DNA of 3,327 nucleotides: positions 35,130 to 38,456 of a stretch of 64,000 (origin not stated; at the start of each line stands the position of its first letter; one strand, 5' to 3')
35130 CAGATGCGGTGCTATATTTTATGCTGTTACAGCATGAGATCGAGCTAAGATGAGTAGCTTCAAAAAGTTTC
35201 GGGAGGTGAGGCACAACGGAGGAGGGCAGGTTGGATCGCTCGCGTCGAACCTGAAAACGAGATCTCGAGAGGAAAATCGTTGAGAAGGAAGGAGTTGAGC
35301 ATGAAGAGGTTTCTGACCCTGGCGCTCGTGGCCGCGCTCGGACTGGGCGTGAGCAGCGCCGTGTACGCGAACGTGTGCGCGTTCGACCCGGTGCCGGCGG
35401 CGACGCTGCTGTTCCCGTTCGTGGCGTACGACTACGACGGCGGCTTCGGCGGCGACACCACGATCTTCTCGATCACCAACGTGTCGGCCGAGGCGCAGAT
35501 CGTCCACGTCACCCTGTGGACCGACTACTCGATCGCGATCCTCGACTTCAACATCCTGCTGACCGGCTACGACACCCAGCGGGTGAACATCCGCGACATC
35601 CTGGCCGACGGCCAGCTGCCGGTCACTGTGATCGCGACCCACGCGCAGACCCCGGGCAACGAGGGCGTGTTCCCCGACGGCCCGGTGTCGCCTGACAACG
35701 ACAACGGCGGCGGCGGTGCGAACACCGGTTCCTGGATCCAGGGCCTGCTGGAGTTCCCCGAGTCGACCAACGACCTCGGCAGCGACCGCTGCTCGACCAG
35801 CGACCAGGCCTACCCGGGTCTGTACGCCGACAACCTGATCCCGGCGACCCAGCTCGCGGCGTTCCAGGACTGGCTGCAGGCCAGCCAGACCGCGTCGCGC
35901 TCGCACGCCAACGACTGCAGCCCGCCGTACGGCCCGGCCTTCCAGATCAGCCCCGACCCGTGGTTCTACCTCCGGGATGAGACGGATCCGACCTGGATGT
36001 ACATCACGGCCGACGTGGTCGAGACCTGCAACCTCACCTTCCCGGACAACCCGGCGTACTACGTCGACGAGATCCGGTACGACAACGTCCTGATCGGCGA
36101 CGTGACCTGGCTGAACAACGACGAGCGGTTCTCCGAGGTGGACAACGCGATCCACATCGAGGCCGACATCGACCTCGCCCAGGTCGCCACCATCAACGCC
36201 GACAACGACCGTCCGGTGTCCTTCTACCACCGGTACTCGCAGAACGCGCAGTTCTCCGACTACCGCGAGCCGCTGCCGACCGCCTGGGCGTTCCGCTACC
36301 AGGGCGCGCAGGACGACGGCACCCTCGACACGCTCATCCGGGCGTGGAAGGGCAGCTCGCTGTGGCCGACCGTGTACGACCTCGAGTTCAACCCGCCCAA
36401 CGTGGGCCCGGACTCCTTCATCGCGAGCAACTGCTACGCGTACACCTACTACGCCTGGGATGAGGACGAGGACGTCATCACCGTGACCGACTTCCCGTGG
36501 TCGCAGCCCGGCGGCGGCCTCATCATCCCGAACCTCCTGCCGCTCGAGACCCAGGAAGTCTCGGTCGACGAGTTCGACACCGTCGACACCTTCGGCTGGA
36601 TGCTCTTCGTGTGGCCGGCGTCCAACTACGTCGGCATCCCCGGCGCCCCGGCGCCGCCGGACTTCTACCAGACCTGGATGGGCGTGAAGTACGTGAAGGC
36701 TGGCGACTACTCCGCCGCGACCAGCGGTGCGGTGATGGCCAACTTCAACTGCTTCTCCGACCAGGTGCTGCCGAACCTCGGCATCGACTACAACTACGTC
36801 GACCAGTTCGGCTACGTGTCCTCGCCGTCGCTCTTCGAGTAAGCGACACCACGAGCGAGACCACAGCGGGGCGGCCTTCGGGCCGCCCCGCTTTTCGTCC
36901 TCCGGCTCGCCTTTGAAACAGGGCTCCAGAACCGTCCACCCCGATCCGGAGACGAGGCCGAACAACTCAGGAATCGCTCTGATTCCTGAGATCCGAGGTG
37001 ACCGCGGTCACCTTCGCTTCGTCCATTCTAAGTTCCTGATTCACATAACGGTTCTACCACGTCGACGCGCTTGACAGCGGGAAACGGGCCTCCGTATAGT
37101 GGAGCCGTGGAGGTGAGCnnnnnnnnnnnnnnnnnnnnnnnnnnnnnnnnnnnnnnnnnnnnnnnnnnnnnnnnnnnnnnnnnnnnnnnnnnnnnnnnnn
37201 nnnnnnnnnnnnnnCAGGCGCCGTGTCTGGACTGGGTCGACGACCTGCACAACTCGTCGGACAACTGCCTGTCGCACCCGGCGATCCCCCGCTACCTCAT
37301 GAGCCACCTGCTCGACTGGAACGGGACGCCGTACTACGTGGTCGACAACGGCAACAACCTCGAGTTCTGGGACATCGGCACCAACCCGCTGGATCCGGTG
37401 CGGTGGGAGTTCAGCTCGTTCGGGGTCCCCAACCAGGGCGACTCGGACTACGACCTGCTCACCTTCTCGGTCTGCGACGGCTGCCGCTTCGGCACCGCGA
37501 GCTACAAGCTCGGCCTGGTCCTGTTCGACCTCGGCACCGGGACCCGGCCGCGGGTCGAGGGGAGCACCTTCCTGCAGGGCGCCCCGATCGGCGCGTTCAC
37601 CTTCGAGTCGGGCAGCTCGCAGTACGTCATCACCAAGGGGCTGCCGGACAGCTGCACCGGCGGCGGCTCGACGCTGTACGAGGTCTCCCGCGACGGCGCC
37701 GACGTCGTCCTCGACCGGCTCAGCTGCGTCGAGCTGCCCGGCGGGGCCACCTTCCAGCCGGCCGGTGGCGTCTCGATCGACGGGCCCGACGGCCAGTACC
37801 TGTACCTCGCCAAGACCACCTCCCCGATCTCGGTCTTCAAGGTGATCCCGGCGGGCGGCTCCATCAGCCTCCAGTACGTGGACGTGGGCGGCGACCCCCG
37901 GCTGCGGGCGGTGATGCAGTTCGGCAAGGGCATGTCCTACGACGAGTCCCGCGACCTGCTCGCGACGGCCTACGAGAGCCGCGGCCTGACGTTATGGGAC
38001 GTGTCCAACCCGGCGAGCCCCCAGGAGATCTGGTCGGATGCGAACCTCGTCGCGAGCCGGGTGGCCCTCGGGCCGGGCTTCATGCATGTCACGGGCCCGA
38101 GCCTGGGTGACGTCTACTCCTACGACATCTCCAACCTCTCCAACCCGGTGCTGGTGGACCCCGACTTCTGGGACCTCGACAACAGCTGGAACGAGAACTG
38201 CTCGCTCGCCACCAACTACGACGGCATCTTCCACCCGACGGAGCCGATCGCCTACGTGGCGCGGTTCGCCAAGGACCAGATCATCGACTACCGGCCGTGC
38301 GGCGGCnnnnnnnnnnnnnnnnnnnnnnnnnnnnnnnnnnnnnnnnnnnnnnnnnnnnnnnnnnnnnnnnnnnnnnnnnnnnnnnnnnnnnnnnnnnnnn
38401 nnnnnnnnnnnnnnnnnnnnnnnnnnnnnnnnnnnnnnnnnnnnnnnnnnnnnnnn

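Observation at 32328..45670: The ABC-2 permease and its Wzt-like ATPase are split by an 11-kb block of four secreted-protein genes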

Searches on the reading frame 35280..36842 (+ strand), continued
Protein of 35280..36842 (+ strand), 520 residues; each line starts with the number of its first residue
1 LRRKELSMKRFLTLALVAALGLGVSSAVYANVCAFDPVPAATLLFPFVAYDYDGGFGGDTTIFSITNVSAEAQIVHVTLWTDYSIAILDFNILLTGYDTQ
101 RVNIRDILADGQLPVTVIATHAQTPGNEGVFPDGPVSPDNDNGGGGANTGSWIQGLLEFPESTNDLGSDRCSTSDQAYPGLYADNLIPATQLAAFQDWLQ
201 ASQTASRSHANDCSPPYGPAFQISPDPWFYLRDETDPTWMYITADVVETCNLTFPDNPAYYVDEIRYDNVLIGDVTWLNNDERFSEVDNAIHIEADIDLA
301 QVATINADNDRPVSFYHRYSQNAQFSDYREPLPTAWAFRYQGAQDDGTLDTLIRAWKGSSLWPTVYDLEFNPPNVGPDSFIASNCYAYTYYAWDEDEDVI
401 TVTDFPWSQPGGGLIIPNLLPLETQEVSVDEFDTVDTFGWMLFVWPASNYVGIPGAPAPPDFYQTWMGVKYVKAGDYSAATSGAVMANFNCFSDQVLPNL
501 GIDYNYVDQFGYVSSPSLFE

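Call 97: find_related_loci(query=A8, collection=metagenome_contigs, flank=10000)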
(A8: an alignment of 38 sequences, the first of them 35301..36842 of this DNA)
Query A8 (513 aa) in metagenome_contigs; peptide patterns used: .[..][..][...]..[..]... (x = any residue, [..] = any of these).
600 stretches matched a pattern (row limit reached: there are more); 587 encode a relative of the query (tblastn E <= 1e-3); the best 80 are kept; 80 distinct loci.
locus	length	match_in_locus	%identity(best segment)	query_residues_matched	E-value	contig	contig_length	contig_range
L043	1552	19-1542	68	1-513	0e+0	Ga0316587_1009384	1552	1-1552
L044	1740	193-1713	63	1-511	0e+0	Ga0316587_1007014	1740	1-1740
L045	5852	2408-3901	63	1-509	0e+0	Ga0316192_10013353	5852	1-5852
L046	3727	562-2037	61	1-501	0e+0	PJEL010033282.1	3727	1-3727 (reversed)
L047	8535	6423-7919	61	1-511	0e+0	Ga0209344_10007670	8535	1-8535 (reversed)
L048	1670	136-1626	62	1-509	0e+0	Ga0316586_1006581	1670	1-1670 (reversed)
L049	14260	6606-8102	61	1-511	0e+0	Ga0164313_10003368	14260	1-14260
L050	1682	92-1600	61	1-500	0e+0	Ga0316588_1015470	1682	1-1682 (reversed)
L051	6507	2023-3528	58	1-511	0e+0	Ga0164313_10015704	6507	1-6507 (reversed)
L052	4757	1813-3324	59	1-506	0e+0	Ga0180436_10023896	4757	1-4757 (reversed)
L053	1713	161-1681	60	1-511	0e+0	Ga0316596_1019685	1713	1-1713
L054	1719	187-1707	59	1-509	0e+0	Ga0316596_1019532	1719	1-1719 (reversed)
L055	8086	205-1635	58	1-494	4e-173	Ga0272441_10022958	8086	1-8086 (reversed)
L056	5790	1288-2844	56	1-510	4e-174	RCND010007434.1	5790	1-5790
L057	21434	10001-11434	59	1-498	5e-169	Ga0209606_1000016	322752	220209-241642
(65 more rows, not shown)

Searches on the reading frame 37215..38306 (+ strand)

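Call 85: search_protein_families(library=pfam, proteins=[window:37215-38306:+], max_evalue=1)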
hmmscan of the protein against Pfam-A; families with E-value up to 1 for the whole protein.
seq(364 aa): 1 family
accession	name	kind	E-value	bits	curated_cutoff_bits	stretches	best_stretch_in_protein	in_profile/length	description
PF08309.17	LVIVD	-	6.2e-05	22.7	20.2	1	255-272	20-37/42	LVIVD repeat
